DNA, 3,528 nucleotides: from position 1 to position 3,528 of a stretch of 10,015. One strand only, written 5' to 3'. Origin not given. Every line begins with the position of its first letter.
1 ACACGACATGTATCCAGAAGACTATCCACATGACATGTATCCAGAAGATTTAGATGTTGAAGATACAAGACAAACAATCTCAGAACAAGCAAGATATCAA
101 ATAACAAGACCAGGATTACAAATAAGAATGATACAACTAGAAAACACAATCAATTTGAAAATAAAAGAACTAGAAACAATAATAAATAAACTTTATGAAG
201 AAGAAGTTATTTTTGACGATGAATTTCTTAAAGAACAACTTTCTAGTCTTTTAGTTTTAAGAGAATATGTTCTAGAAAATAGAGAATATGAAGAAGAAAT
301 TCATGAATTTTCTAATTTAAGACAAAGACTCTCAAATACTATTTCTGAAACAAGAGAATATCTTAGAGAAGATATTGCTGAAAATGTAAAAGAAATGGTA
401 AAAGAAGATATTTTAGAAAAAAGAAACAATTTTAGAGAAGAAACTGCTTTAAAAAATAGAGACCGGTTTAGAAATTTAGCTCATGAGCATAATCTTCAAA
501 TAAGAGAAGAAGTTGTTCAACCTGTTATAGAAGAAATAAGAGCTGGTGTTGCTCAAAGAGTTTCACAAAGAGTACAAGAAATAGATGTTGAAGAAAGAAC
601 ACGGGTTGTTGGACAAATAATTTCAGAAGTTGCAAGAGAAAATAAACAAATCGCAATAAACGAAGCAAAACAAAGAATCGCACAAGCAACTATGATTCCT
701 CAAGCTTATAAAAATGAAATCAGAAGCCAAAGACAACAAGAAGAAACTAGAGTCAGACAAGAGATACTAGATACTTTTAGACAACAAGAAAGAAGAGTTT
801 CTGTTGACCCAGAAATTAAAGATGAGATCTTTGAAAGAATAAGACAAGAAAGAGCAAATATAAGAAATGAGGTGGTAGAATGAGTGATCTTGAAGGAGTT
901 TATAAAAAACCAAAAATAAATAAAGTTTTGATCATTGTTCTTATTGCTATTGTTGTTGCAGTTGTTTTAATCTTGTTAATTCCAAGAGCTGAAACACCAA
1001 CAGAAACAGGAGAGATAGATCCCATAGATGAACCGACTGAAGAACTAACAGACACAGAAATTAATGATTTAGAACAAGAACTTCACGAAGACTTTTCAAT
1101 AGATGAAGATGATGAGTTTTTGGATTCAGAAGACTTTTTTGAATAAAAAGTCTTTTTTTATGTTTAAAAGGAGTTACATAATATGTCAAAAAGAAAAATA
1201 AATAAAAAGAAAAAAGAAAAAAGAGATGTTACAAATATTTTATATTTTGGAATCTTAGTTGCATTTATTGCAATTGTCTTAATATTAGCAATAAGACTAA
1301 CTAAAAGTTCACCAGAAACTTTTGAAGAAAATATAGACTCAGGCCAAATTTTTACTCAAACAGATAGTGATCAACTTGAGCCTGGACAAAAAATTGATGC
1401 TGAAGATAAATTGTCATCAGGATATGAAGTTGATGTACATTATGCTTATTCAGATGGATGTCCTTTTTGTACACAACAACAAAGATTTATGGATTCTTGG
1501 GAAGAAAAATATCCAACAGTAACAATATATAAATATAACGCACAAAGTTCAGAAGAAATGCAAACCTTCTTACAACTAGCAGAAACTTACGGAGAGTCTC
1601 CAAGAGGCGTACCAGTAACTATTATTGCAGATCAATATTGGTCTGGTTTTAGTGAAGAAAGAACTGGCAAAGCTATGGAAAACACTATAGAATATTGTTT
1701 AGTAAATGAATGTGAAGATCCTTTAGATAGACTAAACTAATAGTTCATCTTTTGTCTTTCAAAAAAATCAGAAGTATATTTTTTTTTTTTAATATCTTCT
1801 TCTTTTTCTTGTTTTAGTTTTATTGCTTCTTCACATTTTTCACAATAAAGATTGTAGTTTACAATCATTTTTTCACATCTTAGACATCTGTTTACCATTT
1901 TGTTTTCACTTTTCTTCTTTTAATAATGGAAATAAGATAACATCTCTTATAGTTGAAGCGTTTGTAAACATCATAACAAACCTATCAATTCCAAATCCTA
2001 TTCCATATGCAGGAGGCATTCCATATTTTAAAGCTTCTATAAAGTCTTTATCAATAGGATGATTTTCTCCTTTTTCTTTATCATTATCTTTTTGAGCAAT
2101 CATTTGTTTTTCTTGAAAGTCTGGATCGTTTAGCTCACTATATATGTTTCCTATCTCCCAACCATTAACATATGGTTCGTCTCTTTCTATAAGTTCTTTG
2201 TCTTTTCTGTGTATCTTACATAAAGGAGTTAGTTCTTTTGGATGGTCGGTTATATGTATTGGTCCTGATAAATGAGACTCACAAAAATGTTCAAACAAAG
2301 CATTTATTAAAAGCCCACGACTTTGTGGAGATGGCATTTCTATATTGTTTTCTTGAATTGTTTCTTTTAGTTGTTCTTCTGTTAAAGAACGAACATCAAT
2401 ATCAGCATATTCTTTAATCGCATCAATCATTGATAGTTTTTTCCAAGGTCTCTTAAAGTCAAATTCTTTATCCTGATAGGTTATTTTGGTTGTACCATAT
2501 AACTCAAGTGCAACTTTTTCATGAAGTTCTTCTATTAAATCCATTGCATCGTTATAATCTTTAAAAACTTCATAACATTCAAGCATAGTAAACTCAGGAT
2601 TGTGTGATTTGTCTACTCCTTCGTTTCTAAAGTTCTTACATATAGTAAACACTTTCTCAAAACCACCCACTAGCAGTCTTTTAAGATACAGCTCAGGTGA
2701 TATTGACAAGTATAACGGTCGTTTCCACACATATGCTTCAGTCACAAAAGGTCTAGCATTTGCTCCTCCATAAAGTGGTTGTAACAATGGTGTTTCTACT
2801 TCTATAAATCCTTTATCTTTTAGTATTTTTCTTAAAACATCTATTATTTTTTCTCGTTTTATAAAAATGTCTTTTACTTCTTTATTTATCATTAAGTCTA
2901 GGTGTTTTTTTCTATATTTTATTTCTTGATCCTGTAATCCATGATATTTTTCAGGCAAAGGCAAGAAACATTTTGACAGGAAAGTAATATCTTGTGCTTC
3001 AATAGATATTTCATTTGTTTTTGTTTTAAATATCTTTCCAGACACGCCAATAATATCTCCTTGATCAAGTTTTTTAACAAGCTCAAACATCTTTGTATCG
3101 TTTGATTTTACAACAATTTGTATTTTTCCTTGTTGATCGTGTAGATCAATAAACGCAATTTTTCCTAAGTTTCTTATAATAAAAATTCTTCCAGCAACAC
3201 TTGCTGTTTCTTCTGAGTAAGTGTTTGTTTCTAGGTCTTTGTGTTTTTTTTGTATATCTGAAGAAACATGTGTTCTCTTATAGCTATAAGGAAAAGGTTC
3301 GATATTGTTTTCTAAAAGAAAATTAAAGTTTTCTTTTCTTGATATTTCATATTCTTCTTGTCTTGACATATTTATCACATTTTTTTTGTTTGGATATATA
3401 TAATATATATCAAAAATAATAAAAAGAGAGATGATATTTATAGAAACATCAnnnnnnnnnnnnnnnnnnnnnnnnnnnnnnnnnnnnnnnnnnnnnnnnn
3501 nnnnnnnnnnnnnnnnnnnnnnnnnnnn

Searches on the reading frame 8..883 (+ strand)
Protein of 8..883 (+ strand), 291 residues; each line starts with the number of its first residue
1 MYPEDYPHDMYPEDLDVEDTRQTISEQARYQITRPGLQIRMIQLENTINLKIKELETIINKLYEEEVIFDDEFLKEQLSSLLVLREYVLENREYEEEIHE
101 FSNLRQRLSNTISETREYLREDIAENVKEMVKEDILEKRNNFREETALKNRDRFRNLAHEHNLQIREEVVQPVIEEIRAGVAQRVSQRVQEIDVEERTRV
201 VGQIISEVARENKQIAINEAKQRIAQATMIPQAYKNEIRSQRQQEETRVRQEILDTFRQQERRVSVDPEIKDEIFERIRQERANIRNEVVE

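Call 7: search_protein_families(library=pfam, proteins=[window:8-883:+], max_evalue=0.1)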
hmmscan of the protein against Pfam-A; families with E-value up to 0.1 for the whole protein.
window:8-883:+ (291 aa): 2 families
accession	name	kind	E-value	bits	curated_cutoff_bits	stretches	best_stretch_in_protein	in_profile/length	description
PF22712.1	SNaCT7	-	0.00069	20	27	1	168-281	11-124/160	Short NACHT-associated C-Terminal domain, family 7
PF21826.1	DUF6887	-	0.019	15.7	24.2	1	84-134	12-59/62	Family of unknown function (DUF6887)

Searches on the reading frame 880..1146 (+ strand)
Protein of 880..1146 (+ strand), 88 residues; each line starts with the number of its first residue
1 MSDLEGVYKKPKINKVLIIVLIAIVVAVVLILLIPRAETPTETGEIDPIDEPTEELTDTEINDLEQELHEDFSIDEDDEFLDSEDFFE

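Call 7: search_protein_families(library=pfam, proteins=[window:880-1146:+], max_evalue=0.1)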
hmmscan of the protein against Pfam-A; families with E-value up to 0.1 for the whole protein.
window:880-1146:+ (88 aa): 1 family
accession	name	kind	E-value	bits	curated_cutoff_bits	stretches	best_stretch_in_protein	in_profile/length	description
PF11992.13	TgpA_N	-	0.017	14.6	30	1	16-40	163-187/333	TgpA N-terminal domain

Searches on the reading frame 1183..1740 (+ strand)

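Call 7: search_protein_families(library=pfam, proteins=[window:1183-1740:+], max_evalue=0.1)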
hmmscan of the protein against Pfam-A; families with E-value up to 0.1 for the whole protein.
window:1183-1740:+ (185 aa): 3 families
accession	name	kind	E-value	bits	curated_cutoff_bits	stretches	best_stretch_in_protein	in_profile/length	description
PF00462.30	Glutaredoxin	-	0.013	16.1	22.9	1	90-152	6-59/60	Glutaredoxin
PF09889.16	DUF2116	-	0.024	15.1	26.8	1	6-37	28-58/59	Probable treble clef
PF13098.12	Thioredoxin_2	-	0.1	13.4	27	0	88-133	12-52/104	Thioredoxin-like domain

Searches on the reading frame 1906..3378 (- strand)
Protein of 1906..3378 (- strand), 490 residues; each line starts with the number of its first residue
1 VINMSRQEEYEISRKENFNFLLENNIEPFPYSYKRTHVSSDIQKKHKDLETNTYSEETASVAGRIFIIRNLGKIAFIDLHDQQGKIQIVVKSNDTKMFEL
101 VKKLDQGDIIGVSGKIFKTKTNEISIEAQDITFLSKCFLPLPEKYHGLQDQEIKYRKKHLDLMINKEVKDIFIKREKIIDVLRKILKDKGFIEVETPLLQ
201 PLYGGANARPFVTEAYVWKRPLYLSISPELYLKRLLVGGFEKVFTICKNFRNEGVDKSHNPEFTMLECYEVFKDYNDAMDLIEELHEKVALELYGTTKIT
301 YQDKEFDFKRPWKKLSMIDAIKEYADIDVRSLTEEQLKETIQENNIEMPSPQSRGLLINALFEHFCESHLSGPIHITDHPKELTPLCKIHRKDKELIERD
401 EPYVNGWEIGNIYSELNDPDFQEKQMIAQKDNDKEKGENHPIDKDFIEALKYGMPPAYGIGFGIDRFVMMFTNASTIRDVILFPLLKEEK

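Call 7: search_protein_families(library=pfam, proteins=[window:1906-3378:-], max_evalue=0.1)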
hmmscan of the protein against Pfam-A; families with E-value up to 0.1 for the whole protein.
window:1906-3378:- (490 aa): 5 families
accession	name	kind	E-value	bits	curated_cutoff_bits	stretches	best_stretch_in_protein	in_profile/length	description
PF00152.25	tRNA-synt_2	-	1.6e-83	280.7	25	1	150-485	1-306/308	tRNA synthetases class II (D, K and N)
PF01336.31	tRNA_anti-codon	-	7.4e-18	64.7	27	1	60-133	2-74/75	OB-fold nucleic acid binding domain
PF01409.25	tRNA-synt_2d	-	3.1e-07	30.5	19.8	1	242-312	104-173/246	tRNA synthetases class II core domain (F)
PF12948.12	MSP7_C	-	0.02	16.1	27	1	145-215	40-108/125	MSP7-like protein C-terminal domain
PF13742.12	tRNA_anti_2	-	0.058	14.1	27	0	57-129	20-92/95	OB-fold nucleic acid binding domain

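Call 36: list_cluster_members(proteins=[P0001, P0003, P0007, window:1906-3378:-, window:8664-9191:-])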
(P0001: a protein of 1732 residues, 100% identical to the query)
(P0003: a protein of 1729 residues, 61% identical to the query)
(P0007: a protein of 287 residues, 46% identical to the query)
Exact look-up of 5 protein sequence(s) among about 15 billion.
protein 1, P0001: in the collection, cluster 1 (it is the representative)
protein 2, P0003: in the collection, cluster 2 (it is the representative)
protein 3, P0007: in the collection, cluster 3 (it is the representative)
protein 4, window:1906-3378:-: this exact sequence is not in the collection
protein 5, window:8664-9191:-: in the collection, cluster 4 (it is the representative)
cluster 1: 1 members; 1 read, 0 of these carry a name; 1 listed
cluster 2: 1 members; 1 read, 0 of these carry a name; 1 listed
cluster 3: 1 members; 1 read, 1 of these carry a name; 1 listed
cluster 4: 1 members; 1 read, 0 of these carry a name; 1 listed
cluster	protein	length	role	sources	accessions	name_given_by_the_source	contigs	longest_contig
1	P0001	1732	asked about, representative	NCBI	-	-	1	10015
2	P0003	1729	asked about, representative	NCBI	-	-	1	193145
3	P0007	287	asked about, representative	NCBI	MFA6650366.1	MAG: hypothetical protein WCS81_03655, partial [archaeon]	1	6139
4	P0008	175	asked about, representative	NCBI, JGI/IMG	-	-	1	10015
